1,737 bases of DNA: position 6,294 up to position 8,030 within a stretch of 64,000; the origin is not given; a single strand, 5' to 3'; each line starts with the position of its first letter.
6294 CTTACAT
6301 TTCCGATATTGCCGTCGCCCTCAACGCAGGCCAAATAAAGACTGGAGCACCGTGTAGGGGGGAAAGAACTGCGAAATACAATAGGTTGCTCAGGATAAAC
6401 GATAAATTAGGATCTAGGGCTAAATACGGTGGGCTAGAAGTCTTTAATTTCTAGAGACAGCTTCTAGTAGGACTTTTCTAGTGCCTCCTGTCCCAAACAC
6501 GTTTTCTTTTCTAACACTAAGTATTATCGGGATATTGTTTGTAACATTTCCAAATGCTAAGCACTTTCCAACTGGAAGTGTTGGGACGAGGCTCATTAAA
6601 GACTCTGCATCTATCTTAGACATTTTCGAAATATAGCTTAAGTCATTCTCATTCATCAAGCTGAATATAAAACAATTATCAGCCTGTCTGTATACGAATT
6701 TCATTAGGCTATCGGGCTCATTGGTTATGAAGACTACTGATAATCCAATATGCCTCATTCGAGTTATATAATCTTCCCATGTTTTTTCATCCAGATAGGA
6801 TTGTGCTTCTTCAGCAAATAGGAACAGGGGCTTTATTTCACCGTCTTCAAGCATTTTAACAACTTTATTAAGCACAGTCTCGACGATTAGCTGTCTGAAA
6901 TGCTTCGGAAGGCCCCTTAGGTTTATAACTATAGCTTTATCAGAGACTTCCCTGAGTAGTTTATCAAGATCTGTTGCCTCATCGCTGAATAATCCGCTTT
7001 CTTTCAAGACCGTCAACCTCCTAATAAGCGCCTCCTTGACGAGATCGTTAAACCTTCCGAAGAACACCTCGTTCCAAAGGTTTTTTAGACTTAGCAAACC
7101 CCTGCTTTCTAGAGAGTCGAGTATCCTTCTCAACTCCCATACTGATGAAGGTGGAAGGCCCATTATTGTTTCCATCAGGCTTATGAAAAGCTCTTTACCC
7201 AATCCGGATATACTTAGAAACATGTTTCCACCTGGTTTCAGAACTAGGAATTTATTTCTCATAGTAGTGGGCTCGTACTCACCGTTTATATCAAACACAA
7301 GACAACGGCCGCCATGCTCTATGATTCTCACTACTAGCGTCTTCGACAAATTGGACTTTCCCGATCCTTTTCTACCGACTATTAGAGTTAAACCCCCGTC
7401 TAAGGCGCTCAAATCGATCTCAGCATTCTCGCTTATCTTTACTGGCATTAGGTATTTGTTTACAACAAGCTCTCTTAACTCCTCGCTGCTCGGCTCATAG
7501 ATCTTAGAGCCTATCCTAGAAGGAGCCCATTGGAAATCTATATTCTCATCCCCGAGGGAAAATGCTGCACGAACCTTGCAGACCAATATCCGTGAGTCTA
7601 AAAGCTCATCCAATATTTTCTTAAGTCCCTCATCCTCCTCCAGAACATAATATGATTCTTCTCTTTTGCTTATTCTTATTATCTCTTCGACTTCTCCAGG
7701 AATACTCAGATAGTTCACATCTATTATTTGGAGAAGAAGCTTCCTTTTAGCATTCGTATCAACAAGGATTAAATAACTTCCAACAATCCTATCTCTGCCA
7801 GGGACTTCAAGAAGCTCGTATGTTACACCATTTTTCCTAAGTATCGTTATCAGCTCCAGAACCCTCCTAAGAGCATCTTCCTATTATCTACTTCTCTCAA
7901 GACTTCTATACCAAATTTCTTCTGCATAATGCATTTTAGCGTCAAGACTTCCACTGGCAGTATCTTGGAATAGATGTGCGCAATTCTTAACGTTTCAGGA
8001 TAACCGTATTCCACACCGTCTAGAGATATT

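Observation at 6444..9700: Four-gene operon: two paralogous small winged-helix proteins, a NurA-like nuclease and a HerA/DUF87-like ATPase, with no Mre11/Rad50 nearby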

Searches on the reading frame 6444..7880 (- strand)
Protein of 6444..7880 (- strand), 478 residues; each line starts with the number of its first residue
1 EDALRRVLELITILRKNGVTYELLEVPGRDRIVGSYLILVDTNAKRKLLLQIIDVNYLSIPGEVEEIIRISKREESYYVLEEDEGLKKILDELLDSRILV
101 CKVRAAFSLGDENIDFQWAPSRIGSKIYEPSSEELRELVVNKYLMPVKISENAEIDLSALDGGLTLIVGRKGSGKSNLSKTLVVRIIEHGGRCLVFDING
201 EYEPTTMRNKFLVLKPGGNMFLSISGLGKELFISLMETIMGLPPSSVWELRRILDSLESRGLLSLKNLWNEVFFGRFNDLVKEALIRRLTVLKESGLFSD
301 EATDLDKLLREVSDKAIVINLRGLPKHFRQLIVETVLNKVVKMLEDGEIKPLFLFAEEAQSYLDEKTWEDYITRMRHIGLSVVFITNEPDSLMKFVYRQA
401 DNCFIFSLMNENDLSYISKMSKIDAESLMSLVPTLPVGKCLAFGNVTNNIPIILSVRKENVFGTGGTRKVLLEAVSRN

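Call 4: search_protein_families(library=pfam, proteins=[window:6444-7718:-], max_evalue=1)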
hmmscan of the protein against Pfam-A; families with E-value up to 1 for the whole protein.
window:6444-7718:- (424 aa): 19 families
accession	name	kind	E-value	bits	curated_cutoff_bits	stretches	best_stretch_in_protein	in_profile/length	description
PF01935.23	DUF87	-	5.1e-13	50.1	23.2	1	112-285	27-219/220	Helicase HerA, central domain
PF10412.15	TrwB_AAD_bind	-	1.9e-05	24.2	20.5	1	111-150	18-57/387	Type IV secretion-system coupling protein DNA-binding domain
PF13401.12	AAA_22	-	0.0012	19.6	27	1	108-158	5-55/130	AAA domain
PF13476.12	AAA_23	-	0.0025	18.9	27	1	97-123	11-34/201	AAA domain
PF12846.13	AAA_10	-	0.0089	15.5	27.5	1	109-148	22-61/362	AAA-like domain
PF01580.24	FtsK_SpoIIIE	-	0.009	15.9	24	1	91-131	22-62/221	FtsK/SpoIIIE family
PF03193.22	RsgA_GTPase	-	0.02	15.2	30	0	90-130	88-128/174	RsgA GTPase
PF01706.21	FliG_C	-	0.021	15.5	23.3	1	248-292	29-73/108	FliG C-terminal domain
PF19044.6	P-loop_TraG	-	0.032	13.3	25.8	1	111-149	32-70/413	TraG P-loop domain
PF00005.33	ABC_tran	-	0.033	15.2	25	1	101-141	4-44/137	ABC transporter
PF20720.3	nSTAND3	-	0.037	14.2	27.2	1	110-141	19-50/155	Novel STAND NTPase 3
PF02463.25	SMC_N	-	0.038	13.9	40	1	106-127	22-43/220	RecF/RecN/SMC N terminal domain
PF13191.12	AAA_16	-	0.04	14.8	32.6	1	108-139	24-55/167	AAA ATPase domain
PF13555.12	AAA_29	-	0.045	13.9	27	1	108-124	23-38/61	P-loop containing region of AAA domain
PF05707.18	Zot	-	0.13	12.1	20.3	0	301-344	94-137/197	Zonular occludens toxin (Zot)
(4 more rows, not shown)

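Call 5: search_protein_families(library=padloc, proteins=[window:6444-7718:-], max_evalue=1)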
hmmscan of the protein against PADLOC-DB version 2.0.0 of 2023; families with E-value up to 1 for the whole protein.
window:6444-7718:- (424 aa): 19 families
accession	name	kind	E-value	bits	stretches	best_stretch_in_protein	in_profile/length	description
PDLC04140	mad8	-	6.8e-21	73.1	1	100-392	19-290/314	mads_8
PDLC04105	HerA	-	2.6e-18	63.9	2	249-408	365-541/576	-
PDLC02185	HerA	-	1.5e-13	48.3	2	264-404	410-563/585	-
PDLC04102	HerA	-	1.3e-12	44.9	2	289-404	497-621/654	-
PDLC04097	HerA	-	2e-12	44.6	1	312-406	503-596/618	-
PDLC04103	HerA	-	2e-12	44.2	2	247-407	385-561/579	-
PDLC04100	HerA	-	1.1e-11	42.1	2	296-405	439-558/580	-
PDLC04106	HerA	-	3.3e-10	37.1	2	307-404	534-630/667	-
PDLC01055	HerA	-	3.3e-08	30.8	2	97-151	147-202/532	Type III coevolved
PDLC04104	HerA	-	6.7e-06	23.1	1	317-392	252-327/379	-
PDLC04098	HerA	-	9.6e-06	22.4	1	313-403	558-647/686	-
PDLC02188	HerA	-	5.4e-05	20.2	1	320-403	461-543/578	-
PDLC04184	HEC-01A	-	0.0032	14.5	1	109-125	22-38/464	-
PDLC02685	DndH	-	0.0066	12.1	1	211-285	1469-1540/1678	DndH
PDLC04135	mad3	-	0.011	13.3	1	106-127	21-41/374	mads_3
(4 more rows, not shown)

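Call 6: search_protein_families(library=ncbifam, proteins=[window:6444-7880:-], max_evalue=1)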
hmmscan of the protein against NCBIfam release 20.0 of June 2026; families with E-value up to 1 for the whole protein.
window:6444-7880:- (478 aa): 29 families (the best 25 are shown)
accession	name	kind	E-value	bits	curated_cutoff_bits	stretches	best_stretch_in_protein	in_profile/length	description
NF040937.1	HerA_Thermprot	equivalog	4.3e-13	48.5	800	2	119-209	95-187/487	DNA double-strand break repair helicase HerA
NF042943.1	HerA_antiphage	equivalog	1.7e-11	43.4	800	2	318-458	398-551/566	anti-phage-associated helicase HerA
NF053655.1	CedD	equivalog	1.1e-10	40.8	600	1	167-456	226-525/527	DNA-translocating ATPase CedD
NF045971.1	conju_CD1110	equivalog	8e-06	24.4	325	2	155-206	408-460/752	VirB4-like conjugal transfer ATPase, CD1110 family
TIGR04520.1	ECF_ATPase_1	equivalog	0.00019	21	315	1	154-201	20-67/269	energy-coupling factor transporter ATPase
TIGR01768.1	GGGP-family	subfamily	0.00078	19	113.25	1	370-431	46-103/224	geranylgeranylglyceryl phosphate synthase family protein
NF040819.1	helicase_HerA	equivalog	0.0018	16.9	970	1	118-203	106-198/561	DNA double-strand break repair helicase HerA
NF042944.1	HerA_antiphage_2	equivalog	0.0021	16.9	850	1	374-458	461-544/576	anti-phage-associated helicase HerA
NF010068.0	PRK13548.1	equivalog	0.0035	16.5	261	1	154-198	23-67/261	heme ABC transporter ATP-binding protein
NF047389.1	ATPase_Sll1717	subfamily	0.0074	15.4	75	1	158-183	25-50/454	P-loop ATPase, Sll1717 family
NF004629.0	PRK05973.1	equivalog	0.0093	15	156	1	160-211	62-111/237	DNA helicase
TIGR00929.1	VirB4_CagE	subfamily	0.018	13.3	643.1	1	163-206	438-482/792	VirB4 family type IV secretion/conjugal transfer ATPase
TIGR02203.1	MsbA_lipidA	equivalog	0.019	13.4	602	1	153-197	350-393/572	lipid A export permease/ATP-binding protein MsbA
NF045975.1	VirB4_plasma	equivalog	0.027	12.1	590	1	166-203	519-556/894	Mbov_0397 family ICE element conjugal transfer ATPase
TIGR03410.1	urea_trans_UrtE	equivalog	0.031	13.7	285.8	1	154-195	18-59/230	urea ABC transporter ATP-binding subunit UrtE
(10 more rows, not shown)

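Call 8: search_solved_structures(query=window:6444-7880:-, max_evalue=0.01)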
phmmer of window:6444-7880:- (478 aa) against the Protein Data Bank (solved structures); distinct sequences matched with E-value up to 0.01: 15.
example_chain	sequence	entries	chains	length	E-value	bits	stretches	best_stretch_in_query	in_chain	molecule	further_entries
4d2i_A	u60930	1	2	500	2.5e-10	43.1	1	120-210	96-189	HERA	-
8j4u_M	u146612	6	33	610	1.7e-08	37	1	318-458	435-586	Nucleoside triphosphate hydrolase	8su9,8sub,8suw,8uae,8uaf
8wiv_A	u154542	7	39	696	2.7e-07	33.1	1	318-446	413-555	Helicase HerA central domain-containing protein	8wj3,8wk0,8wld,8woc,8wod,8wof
9c1m_M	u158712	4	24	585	2.4e-06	29.9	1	367-456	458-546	ATP-binding protein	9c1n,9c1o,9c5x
4kfr_A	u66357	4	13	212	0.00012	24.3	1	371-426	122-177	Genome packaging NTPase B204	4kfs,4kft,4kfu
4r2h_A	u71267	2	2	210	0.00015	24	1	371-426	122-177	STIV B204 ATPase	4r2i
9x1l_A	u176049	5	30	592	0.00033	22.9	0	376-457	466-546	DNA helicase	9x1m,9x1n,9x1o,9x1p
8xau_A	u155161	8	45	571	0.0017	20.6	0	368-458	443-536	ATP-binding protein | HerA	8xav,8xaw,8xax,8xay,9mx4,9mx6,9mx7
1xef_A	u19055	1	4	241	0.0067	18.6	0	154-196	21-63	Alpha-hemolysin translocation ATP-binding protein hlyB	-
2ffa_A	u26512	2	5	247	0.0071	18.5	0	154-196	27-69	Alpha-hemolysin translocation ATP-binding protein hlyB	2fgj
1mt0_A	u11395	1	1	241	0.0072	18.5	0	154-196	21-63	Hemolysin secretion ATP-binding protein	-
2pmk_A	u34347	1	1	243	0.0072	18.5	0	154-196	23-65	Alpha-hemolysin translocation ATP-binding protein hlyB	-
2ff7_A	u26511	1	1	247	0.0076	18.4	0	154-196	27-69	Alpha-hemolysin translocation ATP-binding protein hlyB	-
2ffb_A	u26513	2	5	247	0.0077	18.4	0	154-196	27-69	Alpha-hemolysin translocation ATP-binding protein hlyB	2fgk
3b5j_A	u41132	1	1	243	0.0097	18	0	154-196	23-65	Alpha-hemolysin translocation ATP-binding protein hlyB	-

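Call 17: find_homologous_proteins(query=window:6444-7853:-, max_evalue=0.001)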
Query window:6444-7853:- (469 aa): 302 proteins with E <= 0.001 among 8000 candidates; the best 120 are listed.
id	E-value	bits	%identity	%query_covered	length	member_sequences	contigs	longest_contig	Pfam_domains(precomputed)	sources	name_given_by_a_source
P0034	3.2e-274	928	92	98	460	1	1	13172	PF01935.24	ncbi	ncbi:MAG: DUF87 domain-containing protein [Thermoproteota archaeon]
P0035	1.7e-269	912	89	100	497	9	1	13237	PF10412.16,PF01935.24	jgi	jgi:DNA helicase HerA-like ATPase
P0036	1.1e-260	883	95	90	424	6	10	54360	PF10412.16,PF01935.24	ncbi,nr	ncbi:MAG: DUF87 domain-containing protein [Thermoproteota archaeon]|nr:ATP-binding protein [Candidat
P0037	5.0e-259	878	95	90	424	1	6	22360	PF01935.24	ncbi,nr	ncbi:MAG: DUF87 domain-containing protein [Thermoproteota archaeon]|nr:ATP-binding protein [Candidat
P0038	8.9e-256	867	83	100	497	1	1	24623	PF01935.24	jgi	jgi:DNA helicase HerA-like ATPase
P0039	2.2e-252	856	81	100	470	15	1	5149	PF10412.16,PF01935.24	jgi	-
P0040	6.8e-251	851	81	100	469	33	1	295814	PF10412.16,PF01935.24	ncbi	ncbi:MAG: DUF87 domain-containing protein [Thermoproteota archaeon]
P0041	1.6e-249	846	80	100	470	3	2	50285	PF10412.16,PF01935.24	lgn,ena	-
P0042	5.6e-249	844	80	100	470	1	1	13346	PF10412.16,PF01935.24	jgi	jgi:hypothetical protein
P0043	1.2e-248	843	80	100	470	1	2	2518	PF10412.16,PF01935.24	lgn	-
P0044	3.0e-246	835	80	100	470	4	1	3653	PF10412.16,PF01935.24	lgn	-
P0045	1.3e-243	827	80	100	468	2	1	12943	PF10412.16,PF01935.24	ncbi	ncbi:MAG: ATP-binding protein, partial [Thermoproteota archaeon]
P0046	4.2e-243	825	80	100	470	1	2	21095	PF01935.24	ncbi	ncbi:MAG: ATP-binding protein [Thermoproteota archaeon]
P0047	1.9e-232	790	76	100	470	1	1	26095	PF10412.16,PF01935.24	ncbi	ncbi:MAG: ATP-binding protein [Thermoproteota archaeon]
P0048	9.9e-212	722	84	82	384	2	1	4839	PF10412.16,PF01935.24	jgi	-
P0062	1.8e-109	385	40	98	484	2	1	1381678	PF01935.24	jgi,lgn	-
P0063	1.1e-107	379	41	98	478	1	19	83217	PF01935.24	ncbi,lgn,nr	ncbi:MAG: ATP-binding protein [Thermoproteota archaeon]|nr:ATP-binding protein [Candidatus Brockarch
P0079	1.6e-89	319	38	99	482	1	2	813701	PF01935.24,PF05872.19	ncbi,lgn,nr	ncbi:MAG: DUF87 domain-containing protein [Nitrososphaerota archaeon]|nr:DUF87 domain-containing pro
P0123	1.2e-80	290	36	97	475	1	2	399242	PF01935.24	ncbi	-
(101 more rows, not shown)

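Call 18: find_encoding_contigs(protein=P0062, flank=8000, max_places=1)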
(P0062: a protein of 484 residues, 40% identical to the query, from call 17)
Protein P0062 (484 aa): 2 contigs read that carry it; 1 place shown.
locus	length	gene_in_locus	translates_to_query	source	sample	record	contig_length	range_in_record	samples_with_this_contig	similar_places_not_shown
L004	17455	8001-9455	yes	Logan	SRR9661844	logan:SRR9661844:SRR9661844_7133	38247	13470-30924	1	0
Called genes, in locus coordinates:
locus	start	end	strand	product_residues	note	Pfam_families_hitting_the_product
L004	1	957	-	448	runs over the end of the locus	PF22641:TiaS_TCKD, PF08489:TiaS_FLD, PF23783:Zn_ribbon_TiaS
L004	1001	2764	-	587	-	PF16586:DUF5060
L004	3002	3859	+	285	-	PF01209:Ubie_methyltran, PF13489:Methyltransf_23, PF08241:Methyltransf_11, PF08242:Methyltransf_12, PF13649:Methyltransf_25, PF13847:Methyltransf_31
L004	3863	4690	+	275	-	-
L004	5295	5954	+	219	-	PF13489:Methyltransf_23, PF13847:Methyltransf_31, PF08241:Methyltransf_11, PF08242:Methyltransf_12, PF13649:Methyltransf_25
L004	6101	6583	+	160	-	-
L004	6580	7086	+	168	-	PF13545:HTH_Crp_2 (faint)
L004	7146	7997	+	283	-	-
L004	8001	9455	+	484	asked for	PF01935:DUF87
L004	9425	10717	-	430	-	PF03952:Enolase_N, PF00113:Enolase_C, PF13378:MR_MLE_C (weak)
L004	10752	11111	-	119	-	-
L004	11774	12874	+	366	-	PF26356:Pelota_N, PF03465:eRF1_3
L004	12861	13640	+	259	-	-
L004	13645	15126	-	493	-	PF00149:Metallophos, PF04042:DNA_pol_E_B, PF12850:Metallophos_2 (faint)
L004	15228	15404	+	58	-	PF03911:Sec61_beta (weak)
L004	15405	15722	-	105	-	PF01918:Alba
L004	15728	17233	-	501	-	PF17244:CDC24_OB3 (faint), PF21473:OB_Ssb-like (faint), PF01336:tRNA_anti-codon (faint)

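Call 19: find_encoding_contigs(protein=P0079, flank=8000, max_places=1)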
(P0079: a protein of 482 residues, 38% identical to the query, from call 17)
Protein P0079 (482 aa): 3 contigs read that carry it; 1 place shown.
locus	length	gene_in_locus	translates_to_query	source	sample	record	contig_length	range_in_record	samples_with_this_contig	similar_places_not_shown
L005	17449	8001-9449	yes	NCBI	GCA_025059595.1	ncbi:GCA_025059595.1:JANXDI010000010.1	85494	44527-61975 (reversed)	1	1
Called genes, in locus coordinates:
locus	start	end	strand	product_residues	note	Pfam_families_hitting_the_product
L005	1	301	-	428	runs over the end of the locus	PF00037:Fer4 (faint), PF12797:Fer4_2 (faint), PF13187:Fer4_9 (faint), PF13237:Fer4_10 (weak), PF12838:Fer4_7, PF13183:Fer4_8, PF13534:Fer4_17 (weak), PF02754:CCG (weak), +3 more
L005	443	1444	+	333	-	PF00297:Ribosomal_L3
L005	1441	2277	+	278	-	PF00573:Ribosomal_L4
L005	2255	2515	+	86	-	PF00276:Ribosomal_L23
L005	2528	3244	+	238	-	PF00181:Ribosomal_L2_N (faint), PF03947:Ribosomal_L2_C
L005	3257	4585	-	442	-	PF05221:AdoHcyase, PF00670:AdoHcyase_NAD, PF02826:2-Hacid_dh_C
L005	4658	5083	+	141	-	PF01873:eIF-5_eIF-2B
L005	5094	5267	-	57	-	-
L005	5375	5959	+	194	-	PF00352:TBP, PF11858:DUF3378 (faint), PF00352:TBP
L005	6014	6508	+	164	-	PF25213:HVO_A0261_N (weak)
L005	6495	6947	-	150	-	-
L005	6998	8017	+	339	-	-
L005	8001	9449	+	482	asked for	PF01935:DUF87, PF05872:HerA_C (faint)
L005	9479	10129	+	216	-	PF22175:Ogg-HhH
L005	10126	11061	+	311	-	PF17125:Methyltr_RsmF_N, PF01189:Methyltr_RsmB-F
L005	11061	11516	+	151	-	-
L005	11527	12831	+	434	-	PF00890:FAD_binding_2 (faint), PF01266:DAO, PF12831:FAD_oxidored (weak)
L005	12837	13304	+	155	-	PF06240:COXG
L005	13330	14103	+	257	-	PF00702:Hydrolase, PF13344:Hydrolase_6, PF13242:Hydrolase_like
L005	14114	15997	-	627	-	PF03485:Arg_tRNA_synt_N, PF00750:tRNA-synt_1d, PF05746:DALR_1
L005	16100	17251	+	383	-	PF00350:Dynamin_N (faint), PF01926:MMR_HSR1, PF02421:FeoB_N, PF16897:MMR_HSR1_Xtn, PF02824:TGS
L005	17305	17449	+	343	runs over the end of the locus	PF16268:DUF4921 (faint)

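Call 20: find_encoding_contigs(protein=P0123, flank=8000, max_places=1)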
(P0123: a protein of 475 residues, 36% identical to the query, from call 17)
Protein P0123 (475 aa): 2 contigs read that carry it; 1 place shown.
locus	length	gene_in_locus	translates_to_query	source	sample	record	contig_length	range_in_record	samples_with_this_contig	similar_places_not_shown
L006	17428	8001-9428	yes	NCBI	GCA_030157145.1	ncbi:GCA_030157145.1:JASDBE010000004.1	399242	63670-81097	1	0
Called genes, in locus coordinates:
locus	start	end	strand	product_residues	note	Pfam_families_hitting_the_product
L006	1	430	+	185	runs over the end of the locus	PF02616:SMC_ScpA (weak)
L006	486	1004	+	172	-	PF04079:SMC_ScpB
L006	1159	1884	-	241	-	PF00702:Hydrolase, PF12710:HAD, PF08282:Hydrolase_3 (weak)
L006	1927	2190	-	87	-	-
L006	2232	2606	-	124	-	-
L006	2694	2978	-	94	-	-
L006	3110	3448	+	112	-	PF00254:FKBP_C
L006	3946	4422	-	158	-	-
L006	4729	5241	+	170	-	-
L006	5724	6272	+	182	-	PF25213:HVO_A0261_N (weak)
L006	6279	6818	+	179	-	-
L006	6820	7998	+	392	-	PF09376:NurA (faint)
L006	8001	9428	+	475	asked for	PF01935:DUF87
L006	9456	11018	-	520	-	PF00291:PALP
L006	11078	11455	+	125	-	-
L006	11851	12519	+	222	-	PF00175:NAD_binding_1, PF10418:DHODB_Fe-S_bind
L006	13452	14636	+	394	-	PF13506:Glyco_transf_21, PF00535:Glycos_transf_2, PF10111:Glyco_tranf_2_2, PF13641:Glyco_tranf_2_3, PF13632:Glyco_trans_2_3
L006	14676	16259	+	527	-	PF23613:ELP3_N, PF04055:Radical_SAM, PF16199:Radical_SAM_C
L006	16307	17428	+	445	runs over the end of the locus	PF18195:GatD_N, PF00710:Asparaginase, PF17763:Asparaginase_C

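Call 40: search_protein_families(library=pfam, proteins=[L006:6820-7998:+, L005:6998-8017:+, L004:7146-7997:+], max_evalue=0.1)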
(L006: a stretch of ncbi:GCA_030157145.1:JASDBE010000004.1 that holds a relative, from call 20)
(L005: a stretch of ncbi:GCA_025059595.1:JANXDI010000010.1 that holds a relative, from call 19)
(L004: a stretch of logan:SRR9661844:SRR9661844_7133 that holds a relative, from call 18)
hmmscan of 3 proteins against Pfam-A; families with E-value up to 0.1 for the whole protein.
L006:6820-7998:+ (392 aa): 1 family
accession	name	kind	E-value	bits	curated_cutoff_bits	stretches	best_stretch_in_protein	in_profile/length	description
PF09376.16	NurA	-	4.7e-07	30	21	1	115-346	3-249/254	NurA domain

L005:6998-8017:+ (339 aa): 1 family
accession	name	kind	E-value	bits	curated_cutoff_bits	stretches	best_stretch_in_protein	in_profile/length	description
PF09376.16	NurA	-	0.00069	19.6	21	1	84-176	2-106/254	NurA domain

L004:7146-7997:+ (283 aa): 1 family
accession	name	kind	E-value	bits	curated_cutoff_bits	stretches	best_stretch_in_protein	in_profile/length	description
PF09376.16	NurA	-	0.056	13.4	21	0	191-247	197-254/254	NurA domain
